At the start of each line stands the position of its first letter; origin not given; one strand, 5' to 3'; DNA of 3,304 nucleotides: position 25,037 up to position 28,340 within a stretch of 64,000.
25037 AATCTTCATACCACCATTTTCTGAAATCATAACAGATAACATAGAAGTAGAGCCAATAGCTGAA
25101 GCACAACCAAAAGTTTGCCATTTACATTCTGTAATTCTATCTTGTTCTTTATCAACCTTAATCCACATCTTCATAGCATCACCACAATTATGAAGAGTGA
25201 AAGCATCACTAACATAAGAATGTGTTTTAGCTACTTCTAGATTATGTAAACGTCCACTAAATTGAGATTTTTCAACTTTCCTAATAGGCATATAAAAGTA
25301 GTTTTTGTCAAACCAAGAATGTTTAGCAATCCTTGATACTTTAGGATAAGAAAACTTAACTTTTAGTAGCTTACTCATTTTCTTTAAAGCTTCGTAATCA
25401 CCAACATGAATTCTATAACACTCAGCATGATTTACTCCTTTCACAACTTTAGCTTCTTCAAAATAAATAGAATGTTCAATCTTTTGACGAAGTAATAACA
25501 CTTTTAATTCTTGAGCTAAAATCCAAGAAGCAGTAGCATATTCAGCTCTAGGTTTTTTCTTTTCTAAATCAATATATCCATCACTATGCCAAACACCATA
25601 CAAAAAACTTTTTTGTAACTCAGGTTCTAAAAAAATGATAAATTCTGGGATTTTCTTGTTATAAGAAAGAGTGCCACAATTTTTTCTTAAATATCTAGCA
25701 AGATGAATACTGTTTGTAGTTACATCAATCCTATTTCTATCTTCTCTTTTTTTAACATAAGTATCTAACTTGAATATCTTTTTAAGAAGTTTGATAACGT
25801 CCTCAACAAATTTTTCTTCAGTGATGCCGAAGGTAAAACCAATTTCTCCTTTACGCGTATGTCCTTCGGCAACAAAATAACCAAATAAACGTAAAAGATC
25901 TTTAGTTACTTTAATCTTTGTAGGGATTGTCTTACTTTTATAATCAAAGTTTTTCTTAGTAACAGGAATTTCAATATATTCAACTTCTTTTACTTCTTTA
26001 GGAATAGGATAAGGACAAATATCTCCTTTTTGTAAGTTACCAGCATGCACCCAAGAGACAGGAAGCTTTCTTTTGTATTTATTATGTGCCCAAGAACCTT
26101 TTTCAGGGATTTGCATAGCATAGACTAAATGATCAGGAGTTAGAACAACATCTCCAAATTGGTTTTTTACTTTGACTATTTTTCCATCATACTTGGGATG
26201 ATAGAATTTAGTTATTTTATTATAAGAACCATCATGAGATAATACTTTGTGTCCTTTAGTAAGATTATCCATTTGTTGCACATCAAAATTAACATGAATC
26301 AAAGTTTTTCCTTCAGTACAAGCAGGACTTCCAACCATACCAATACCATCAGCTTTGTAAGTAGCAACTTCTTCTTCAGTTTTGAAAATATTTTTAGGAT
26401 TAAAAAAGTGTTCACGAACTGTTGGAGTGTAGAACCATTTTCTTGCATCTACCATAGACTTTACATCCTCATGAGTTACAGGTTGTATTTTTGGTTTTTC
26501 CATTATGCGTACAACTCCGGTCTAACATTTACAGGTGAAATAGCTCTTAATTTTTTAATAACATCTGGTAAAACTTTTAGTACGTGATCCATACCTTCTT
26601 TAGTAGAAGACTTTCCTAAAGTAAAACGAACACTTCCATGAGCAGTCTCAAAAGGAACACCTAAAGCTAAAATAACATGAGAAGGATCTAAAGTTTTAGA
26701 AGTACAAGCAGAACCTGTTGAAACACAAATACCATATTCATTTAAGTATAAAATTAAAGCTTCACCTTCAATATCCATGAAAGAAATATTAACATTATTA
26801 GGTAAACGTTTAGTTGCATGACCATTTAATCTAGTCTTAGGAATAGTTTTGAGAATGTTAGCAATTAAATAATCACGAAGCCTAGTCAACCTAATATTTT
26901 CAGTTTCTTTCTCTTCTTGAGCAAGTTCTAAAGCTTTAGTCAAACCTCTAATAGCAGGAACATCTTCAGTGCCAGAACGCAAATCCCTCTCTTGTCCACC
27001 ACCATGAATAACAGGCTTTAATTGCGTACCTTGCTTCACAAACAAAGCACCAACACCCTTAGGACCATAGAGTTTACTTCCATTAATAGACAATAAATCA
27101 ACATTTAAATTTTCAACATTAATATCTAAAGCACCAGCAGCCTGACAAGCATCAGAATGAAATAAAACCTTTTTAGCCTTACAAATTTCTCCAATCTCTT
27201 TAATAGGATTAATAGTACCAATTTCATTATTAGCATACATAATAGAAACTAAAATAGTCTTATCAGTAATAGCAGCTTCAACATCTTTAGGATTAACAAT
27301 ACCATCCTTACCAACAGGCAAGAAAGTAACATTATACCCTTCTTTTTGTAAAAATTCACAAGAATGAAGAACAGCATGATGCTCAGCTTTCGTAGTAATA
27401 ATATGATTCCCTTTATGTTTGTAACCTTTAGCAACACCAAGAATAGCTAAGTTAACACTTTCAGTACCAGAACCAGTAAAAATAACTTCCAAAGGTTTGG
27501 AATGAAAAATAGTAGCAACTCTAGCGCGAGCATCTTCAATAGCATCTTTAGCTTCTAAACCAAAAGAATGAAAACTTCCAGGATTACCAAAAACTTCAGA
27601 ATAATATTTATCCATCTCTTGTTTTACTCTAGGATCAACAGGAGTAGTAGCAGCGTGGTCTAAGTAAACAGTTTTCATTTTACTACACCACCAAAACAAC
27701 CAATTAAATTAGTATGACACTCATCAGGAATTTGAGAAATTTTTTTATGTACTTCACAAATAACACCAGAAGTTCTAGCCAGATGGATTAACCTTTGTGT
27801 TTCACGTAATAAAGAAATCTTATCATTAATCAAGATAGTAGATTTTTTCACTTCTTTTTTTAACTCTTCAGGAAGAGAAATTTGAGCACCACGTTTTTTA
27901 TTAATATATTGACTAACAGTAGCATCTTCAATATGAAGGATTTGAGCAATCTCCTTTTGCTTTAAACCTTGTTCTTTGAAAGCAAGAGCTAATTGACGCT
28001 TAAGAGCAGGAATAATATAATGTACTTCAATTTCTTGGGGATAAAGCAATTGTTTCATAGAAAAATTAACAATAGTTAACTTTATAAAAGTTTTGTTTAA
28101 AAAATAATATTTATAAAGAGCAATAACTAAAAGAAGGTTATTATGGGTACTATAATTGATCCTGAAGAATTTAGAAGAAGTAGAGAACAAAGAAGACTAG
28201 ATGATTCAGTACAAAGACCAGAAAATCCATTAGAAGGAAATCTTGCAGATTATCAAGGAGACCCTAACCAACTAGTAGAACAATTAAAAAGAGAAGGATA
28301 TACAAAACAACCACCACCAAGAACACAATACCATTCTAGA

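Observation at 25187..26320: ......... intein inserted in the Fe-S scaffold IscU at the cluster-ligating Cys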

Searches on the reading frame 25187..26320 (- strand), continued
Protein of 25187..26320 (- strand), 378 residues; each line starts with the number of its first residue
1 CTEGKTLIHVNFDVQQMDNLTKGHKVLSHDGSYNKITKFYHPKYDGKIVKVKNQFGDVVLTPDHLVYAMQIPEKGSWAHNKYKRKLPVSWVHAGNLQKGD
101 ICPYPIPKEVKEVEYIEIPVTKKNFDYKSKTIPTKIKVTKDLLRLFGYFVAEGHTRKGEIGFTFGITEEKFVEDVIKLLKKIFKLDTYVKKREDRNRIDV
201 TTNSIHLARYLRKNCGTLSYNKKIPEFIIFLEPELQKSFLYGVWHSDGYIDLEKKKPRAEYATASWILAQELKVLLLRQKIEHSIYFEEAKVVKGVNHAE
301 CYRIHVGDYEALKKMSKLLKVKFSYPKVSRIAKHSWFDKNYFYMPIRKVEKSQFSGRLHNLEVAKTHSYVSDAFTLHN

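Call 70: find_encoding_contigs(protein=P0001, flank=3000, max_places=6)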
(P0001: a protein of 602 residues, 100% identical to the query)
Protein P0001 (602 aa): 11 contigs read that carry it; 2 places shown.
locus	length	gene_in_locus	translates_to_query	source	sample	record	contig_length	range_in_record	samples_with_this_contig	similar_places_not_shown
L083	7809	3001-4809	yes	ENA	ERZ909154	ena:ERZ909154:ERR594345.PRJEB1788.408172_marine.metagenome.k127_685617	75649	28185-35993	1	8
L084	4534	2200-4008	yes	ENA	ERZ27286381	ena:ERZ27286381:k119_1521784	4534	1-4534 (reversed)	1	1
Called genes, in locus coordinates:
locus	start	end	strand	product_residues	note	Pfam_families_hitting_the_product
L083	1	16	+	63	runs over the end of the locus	PF04024:PspC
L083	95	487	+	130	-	-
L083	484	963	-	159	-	PF05148:Methyltransf_8, PF13847:Methyltransf_31 (weak), PF08241:Methyltransf_11, PF08242:Methyltransf_12 (weak), PF13649:Methyltransf_25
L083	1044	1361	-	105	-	-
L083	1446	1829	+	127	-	-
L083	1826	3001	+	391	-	PF00266:Aminotran_5, PF01212:Beta_elim_lyase (weak), PF01041:DegT_DnrJ_EryC1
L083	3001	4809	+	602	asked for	PF14528:LAGLIDADG_3 (weak), PF01592:NifU_N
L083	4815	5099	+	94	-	PF01883:FeS_assembly_P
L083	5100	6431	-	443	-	-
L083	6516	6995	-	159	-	-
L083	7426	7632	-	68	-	PF02597:ThiS, PF21965:SAMP2 (weak)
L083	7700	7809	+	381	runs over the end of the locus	PF07690:MFS_1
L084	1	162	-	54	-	?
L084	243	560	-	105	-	-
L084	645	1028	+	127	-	-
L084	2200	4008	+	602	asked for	PF14528:LAGLIDADG_3 (weak), PF01592:NifU_N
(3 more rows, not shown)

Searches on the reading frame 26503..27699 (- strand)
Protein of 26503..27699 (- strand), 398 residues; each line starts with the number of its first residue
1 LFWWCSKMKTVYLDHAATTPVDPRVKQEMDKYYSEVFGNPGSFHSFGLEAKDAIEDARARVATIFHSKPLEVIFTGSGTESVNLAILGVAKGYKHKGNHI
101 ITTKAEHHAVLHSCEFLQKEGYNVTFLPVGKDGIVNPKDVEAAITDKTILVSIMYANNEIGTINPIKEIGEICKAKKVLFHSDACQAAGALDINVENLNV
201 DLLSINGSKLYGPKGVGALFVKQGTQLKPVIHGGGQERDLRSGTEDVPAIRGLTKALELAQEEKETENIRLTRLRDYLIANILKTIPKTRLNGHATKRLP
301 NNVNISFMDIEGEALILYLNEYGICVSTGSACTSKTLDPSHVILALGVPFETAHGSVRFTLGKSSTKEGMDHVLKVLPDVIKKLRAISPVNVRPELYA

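Call 3: search_protein_families(library=pfam, proteins=[window:26503-27699:-], max_evalue=0.01)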
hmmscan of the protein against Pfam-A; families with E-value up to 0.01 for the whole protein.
window:26503-27699:- (398 aa): 4 families
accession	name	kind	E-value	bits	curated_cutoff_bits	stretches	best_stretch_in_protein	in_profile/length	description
PF00266.25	Aminotran_5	-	2.1e-83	280.8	21.5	1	11-372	1-370/371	Aminotransferase class-V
PF01041.23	DegT_DnrJ_EryC1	-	2.2e-10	40.7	19.8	1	71-190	41-152/360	DegT/DnrJ/EryC1/StrS aminotransferase family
PF01212.27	Beta_elim_lyase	-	5.2e-07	29.7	27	1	59-195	39-183/288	Beta-eliminating lyase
PF01053.26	Cys_Met_Meta_PP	-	0.0012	17.9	27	1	73-202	71-191/381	Cys/Met metabolism PLP-dependent enzyme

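Call 4: search_protein_families(library=ncbifam, proteins=[window:26503-27699:-], max_evalue=0.01)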
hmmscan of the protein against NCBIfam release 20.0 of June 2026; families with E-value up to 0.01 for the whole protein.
window:26503-27699:- (398 aa): 33 families (the best 25 are shown)
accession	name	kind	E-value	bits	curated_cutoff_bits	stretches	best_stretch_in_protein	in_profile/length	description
TIGR03402.1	FeS_nifS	equivalog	5.9e-161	535.5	530.75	1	11-389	1-378/379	cysteine desulfurase NifS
TIGR02006.1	IscS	equivalog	7.4e-137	456.6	643.2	1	10-390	4-384/402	IscS subfamily cysteine desulfurase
NF010611.0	PRK14012.1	equivalog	3.6e-135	451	548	1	10-390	6-388/406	IscS subfamily cysteine desulfurase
TIGR03235.1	DNA_S_dndA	equivalog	1.6e-120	402.6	480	1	12-360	1-352/353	cysteine desulfurase DndA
TIGR03403.1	nifS_epsilon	equivalog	8.5e-109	363.9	587.7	1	11-388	1-380/382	NifS family cysteine desulfurase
NF002806.0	PRK02948.1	subfamily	2.2e-97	326.4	304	1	11-383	2-374/381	IscS subfamily cysteine desulfurase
TIGR01977.1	am_tr_V_EF2568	hypoth_equivalog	2.7e-54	184.6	377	1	11-379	1-375/376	cysteine desulfurase family protein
TIGR01979.1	sufS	subfamily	7.1e-48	163.4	475.1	1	9-380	18-398/403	SufS family cysteine desulfurase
NF040779.1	Sec_lyase_SclA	exception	5.8e-38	130.8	525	1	11-381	1-377/378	selenocysteine lyase SclA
NF041166.1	f2_encap_cargo1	exception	8.3e-34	117.7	800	1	10-236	246-476/623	family 2A encapsulin nanocompartment cargo protein cysteine desulfurase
NF006791.0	PRK09295.1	equivalog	2.2e-30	106.1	661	1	10-235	24-253/406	cysteine desulfurase SufS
NF008126.0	PRK10874.1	equivalog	8.6e-27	94.3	607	1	8-338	18-364/401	cysteine desulfurase CsdA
TIGR03392.1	FeS_syn_CsdA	equivalog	2.4e-26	92.8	493.6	1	8-337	15-360/398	cysteine desulfurase CsdA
TIGR01976.1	am_tr_V_VC1184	hypoth_equivalog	5e-25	88.6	352.35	1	9-225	18-235/401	cysteine desulfurase-like protein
TIGR04343.1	egtE_PLP_lyase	equivalog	2.8e-16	59.3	400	1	51-233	53-229/370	ergothioneine biosynthesis PLP-dependent enzyme EgtE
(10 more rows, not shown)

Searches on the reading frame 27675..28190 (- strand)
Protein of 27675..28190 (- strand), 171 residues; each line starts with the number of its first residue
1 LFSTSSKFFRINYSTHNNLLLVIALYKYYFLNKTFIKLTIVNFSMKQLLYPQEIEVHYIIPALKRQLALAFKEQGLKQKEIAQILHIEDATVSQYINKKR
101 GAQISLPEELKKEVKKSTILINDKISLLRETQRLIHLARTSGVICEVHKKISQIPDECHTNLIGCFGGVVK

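Call 3: search_protein_families(library=pfam, proteins=[window:27675-28190:-], max_evalue=0.01)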
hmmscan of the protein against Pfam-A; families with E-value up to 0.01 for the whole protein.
window:27675-28190:- (171 aa): 5 families
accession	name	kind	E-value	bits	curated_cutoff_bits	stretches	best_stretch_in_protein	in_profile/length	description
PF08281.18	Sigma70_r4_2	-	0.00045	20.2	25.7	1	71-96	22-47/54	Sigma-70, region 4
PF13384.12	HTH_23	-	0.00061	20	24.6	1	64-98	6-40/50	Homeodomain-like domain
PF01381.28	HTH_3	-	0.00072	20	23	1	70-100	4-34/55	Helix-turn-helix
PF00196.25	GerE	-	0.002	18.1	23.5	1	73-97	15-39/57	Bacterial regulatory proteins, luxR family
PF15978.11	TnsD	-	0.0037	16.8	32.4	1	66-107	190-231/355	Tn7-like transposition protein D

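Call 4: search_protein_families(library=ncbifam, proteins=[window:27675-28190:-], max_evalue=0.01)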
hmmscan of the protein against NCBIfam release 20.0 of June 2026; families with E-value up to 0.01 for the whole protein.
window:27675-28190:- (171 aa): 4 families
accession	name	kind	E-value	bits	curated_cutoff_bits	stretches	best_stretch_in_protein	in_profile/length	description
TIGR02937.1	sigma70-ECF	superfamily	0.00073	19.2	42.9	1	61-98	119-156/165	sigma-70 family RNA polymerase sigma factor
NF033546.1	transpos_IS21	equivalog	0.002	17.7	160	1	72-115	5-46/294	IS21 family transposase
NF033545.0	transpos_IS630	equivalog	0.0027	17.2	100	1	64-131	1-68/299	IS630 family transposase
NF007219.0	PRK09639.1-4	subfamily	0.009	16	276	0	67-97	130-160/176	RNA polymerase sigma factor SigX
